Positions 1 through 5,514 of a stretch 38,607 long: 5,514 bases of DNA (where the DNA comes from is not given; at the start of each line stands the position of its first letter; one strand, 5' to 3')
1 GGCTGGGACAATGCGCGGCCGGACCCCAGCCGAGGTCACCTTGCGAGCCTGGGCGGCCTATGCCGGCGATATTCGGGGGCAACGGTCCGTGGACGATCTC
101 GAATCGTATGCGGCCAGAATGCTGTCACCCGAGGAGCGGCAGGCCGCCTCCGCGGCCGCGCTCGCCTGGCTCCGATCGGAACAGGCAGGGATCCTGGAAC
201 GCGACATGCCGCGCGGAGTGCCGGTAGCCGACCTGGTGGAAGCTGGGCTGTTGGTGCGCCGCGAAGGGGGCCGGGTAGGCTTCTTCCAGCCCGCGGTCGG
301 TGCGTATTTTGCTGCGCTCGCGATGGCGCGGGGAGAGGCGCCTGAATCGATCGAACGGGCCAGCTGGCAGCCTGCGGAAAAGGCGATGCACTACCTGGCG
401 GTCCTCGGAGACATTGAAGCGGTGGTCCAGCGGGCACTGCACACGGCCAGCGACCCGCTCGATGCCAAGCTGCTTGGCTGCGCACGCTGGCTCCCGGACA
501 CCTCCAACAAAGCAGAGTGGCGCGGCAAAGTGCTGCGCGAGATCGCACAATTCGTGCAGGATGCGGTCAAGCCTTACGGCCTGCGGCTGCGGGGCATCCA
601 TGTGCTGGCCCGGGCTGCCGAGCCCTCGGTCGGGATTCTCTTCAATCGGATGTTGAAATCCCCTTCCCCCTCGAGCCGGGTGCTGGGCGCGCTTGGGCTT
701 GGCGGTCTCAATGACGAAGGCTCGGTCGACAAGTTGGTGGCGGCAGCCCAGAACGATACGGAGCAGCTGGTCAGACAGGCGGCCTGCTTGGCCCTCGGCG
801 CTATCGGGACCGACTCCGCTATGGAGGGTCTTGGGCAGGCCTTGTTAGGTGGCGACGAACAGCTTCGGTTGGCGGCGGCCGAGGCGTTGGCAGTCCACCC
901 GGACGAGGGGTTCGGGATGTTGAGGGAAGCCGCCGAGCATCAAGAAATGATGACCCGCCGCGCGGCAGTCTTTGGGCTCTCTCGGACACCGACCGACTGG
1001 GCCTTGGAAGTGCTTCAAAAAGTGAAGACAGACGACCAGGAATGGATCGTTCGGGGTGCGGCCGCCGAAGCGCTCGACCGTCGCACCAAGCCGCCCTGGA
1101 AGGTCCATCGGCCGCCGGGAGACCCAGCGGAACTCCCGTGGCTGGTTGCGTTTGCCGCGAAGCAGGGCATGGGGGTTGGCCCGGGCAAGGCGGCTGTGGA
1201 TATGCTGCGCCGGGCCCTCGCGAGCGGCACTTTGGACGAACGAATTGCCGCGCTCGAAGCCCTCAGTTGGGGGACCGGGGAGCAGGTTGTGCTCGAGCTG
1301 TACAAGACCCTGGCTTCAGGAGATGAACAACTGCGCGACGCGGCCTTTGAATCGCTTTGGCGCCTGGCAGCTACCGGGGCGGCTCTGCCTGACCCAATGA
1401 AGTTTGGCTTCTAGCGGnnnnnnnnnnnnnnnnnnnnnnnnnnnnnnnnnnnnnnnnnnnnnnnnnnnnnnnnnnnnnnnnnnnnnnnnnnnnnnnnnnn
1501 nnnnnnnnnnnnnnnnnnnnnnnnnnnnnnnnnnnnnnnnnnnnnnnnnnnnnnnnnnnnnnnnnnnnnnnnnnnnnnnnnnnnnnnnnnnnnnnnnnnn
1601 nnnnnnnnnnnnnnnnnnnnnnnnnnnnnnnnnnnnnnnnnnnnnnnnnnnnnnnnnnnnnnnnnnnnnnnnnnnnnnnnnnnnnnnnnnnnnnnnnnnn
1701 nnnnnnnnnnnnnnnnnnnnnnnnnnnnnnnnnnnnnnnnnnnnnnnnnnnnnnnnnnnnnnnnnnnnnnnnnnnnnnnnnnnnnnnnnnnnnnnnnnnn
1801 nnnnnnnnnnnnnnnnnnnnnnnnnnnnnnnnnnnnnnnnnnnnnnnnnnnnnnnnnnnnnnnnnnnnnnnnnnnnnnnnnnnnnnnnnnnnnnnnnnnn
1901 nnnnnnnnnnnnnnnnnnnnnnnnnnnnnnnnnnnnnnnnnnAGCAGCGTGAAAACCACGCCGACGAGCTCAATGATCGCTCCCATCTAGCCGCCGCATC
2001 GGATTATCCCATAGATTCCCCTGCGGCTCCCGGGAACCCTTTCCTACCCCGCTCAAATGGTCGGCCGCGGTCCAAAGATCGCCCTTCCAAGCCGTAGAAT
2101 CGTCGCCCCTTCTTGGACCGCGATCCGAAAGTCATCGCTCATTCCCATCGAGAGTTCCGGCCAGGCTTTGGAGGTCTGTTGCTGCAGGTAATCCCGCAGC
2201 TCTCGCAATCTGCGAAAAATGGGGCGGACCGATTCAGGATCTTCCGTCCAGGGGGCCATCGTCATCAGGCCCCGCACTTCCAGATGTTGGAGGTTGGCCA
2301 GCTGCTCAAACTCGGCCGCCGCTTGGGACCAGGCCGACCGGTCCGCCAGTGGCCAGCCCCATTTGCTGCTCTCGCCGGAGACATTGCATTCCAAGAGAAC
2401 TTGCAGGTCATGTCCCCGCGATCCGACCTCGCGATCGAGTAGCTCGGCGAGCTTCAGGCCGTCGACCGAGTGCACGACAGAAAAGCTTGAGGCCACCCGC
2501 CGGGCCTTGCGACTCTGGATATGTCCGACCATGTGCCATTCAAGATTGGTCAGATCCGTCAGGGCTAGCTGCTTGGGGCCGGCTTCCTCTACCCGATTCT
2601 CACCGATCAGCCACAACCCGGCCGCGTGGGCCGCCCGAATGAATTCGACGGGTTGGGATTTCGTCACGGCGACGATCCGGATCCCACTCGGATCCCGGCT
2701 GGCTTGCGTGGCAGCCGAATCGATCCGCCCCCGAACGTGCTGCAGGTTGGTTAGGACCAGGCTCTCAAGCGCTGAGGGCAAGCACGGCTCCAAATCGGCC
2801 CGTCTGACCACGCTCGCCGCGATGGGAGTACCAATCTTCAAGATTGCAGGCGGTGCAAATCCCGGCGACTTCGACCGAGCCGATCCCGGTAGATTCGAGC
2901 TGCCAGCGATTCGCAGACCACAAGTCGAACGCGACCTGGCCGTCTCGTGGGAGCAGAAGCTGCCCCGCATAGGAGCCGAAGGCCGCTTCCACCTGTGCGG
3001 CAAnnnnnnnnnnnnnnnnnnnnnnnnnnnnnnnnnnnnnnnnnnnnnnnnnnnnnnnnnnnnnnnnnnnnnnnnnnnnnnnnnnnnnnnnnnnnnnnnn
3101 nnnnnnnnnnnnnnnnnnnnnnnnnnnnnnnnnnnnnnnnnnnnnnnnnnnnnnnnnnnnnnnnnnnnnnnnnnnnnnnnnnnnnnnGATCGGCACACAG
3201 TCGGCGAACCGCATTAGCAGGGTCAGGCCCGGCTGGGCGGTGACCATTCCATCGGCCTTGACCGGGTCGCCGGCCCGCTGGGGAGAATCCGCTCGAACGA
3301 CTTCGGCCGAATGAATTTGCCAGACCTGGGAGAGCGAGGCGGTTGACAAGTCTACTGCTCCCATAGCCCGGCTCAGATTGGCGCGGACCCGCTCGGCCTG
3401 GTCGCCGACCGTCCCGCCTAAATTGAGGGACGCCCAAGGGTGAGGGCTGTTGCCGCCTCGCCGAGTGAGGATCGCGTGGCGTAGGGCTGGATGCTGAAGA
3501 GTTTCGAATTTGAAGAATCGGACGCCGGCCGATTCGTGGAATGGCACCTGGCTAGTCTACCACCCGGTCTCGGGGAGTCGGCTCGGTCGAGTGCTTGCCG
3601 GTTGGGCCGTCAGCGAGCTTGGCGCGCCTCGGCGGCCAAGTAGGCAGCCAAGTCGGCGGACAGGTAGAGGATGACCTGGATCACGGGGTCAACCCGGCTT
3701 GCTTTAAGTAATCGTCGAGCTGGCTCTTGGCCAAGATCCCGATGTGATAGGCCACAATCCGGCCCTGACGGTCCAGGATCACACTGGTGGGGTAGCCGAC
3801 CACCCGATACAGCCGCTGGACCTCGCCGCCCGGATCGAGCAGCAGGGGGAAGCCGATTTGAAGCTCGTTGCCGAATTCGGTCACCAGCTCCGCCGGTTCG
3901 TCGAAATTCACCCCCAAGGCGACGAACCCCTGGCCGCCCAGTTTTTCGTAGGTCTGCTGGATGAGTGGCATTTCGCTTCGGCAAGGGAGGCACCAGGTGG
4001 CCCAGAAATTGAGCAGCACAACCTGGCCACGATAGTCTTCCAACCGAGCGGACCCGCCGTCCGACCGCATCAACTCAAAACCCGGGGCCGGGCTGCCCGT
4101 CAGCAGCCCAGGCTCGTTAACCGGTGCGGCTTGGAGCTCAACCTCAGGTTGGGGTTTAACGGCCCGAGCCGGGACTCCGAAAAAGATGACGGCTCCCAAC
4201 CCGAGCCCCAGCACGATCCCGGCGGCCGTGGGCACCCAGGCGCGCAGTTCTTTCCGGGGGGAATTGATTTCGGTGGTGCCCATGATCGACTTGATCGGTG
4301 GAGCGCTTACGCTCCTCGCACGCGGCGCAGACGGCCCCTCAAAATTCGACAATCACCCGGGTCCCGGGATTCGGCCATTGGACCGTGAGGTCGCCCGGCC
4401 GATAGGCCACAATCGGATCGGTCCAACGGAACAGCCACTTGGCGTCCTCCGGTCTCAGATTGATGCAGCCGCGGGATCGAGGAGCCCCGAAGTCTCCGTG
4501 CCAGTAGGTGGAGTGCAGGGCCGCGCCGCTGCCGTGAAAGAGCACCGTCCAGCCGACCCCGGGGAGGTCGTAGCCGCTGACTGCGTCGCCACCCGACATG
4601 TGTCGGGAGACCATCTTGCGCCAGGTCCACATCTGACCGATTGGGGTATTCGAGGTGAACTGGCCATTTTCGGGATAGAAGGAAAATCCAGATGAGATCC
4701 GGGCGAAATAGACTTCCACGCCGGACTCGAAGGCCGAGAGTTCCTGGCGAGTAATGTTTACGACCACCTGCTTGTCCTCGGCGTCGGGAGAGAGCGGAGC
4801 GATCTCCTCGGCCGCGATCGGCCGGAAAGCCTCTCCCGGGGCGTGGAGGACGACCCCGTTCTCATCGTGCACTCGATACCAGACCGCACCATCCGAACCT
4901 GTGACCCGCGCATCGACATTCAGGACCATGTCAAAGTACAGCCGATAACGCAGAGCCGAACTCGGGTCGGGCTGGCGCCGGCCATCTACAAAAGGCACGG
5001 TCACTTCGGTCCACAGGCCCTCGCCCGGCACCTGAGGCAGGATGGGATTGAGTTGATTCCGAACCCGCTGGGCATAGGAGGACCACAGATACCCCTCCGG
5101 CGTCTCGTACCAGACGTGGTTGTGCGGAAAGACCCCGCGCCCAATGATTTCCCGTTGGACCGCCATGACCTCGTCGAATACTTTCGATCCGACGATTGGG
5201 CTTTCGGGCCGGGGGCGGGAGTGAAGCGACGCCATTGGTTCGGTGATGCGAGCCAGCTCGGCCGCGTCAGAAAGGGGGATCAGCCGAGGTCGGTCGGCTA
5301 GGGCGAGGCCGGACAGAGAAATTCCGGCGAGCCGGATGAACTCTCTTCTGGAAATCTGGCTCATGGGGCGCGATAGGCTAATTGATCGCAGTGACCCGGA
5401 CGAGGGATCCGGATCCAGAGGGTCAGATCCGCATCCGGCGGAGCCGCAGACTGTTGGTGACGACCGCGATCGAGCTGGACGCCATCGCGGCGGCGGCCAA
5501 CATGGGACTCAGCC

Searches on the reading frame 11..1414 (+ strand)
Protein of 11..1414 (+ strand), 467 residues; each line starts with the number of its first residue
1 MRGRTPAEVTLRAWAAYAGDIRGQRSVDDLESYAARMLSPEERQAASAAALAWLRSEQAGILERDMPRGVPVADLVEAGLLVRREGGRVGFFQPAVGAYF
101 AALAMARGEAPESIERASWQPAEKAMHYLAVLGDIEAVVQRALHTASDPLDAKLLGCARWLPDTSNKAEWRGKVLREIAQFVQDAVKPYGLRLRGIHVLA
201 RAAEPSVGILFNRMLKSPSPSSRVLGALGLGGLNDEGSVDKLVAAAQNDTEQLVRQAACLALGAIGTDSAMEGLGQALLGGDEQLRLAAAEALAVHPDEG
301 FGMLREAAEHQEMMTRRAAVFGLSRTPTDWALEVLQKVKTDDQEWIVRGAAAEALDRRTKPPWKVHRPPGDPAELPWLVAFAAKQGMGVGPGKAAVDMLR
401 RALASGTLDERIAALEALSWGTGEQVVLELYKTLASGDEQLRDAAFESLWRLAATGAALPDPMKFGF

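Call 36: search_protein_families(library=pfam, proteins=[window:11-1414:+], max_evalue=0.0001)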
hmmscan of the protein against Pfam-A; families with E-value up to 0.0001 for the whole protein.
window:11-1414:+ (467 aa): 2 families
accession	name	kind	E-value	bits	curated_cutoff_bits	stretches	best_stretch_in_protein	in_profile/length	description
PF13646.12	HEAT_2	-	1.6e-23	83.2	27.7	2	210-294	4-88/88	HEAT repeats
PF02985.28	HEAT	-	8.9e-10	38.3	23.5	0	242-266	5-28/31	HEAT repeat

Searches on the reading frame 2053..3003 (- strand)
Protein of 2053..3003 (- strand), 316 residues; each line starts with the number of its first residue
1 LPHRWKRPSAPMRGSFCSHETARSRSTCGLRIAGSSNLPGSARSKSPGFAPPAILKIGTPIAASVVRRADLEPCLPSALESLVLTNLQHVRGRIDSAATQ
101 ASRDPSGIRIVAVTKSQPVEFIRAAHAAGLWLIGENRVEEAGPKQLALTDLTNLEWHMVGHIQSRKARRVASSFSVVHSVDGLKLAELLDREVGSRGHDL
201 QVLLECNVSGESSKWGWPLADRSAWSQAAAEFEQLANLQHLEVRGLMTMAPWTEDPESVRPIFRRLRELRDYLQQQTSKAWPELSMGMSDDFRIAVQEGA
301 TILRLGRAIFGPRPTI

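Call 36: search_protein_families(library=pfam, proteins=[window:2053-3003:-], max_evalue=0.0001)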
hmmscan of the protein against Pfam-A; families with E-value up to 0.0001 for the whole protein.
window:2053-3003:- (316 aa): 1 family
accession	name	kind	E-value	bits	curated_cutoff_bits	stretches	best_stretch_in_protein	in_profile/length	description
PF01168.26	Ala_racemase_N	-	4.6e-15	56.4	24.1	1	86-314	2-220/220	Alanine racemase, N-terminal domain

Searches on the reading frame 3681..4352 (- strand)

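Call 36: search_protein_families(library=pfam, proteins=[window:3681-4352:-], max_evalue=0.0001)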
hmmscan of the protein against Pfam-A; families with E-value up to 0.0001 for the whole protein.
window:3681-4352:- (223 aa): 4 families
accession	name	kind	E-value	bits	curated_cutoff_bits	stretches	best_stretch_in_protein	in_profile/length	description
PF00578.27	AhpC-TSA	-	4.7e-28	98.1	26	1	86-200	2-122/124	AhpC/TSA family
PF08534.16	Redoxin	-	1.2e-20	74.2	26.6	1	85-212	2-144/148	Redoxin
PF13905.12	Thioredoxin_8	-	2.5e-12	47.4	27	1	109-199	1-94/94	Thioredoxin-like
PF00085.26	Thioredoxin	-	1.6e-07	31.7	23.5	1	110-161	19-69/103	Thioredoxin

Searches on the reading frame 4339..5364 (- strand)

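Call 36: search_protein_families(library=pfam, proteins=[window:4339-5364:-], max_evalue=0.0001)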
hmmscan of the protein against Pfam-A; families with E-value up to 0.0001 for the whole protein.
window:4339-5364:- (341 aa): 1 family
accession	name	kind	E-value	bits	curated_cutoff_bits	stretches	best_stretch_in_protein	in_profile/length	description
PF03734.19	YkuD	-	2.3e-16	61.1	23.4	1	198-339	2-146/146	L,D-transpeptidase catalytic domain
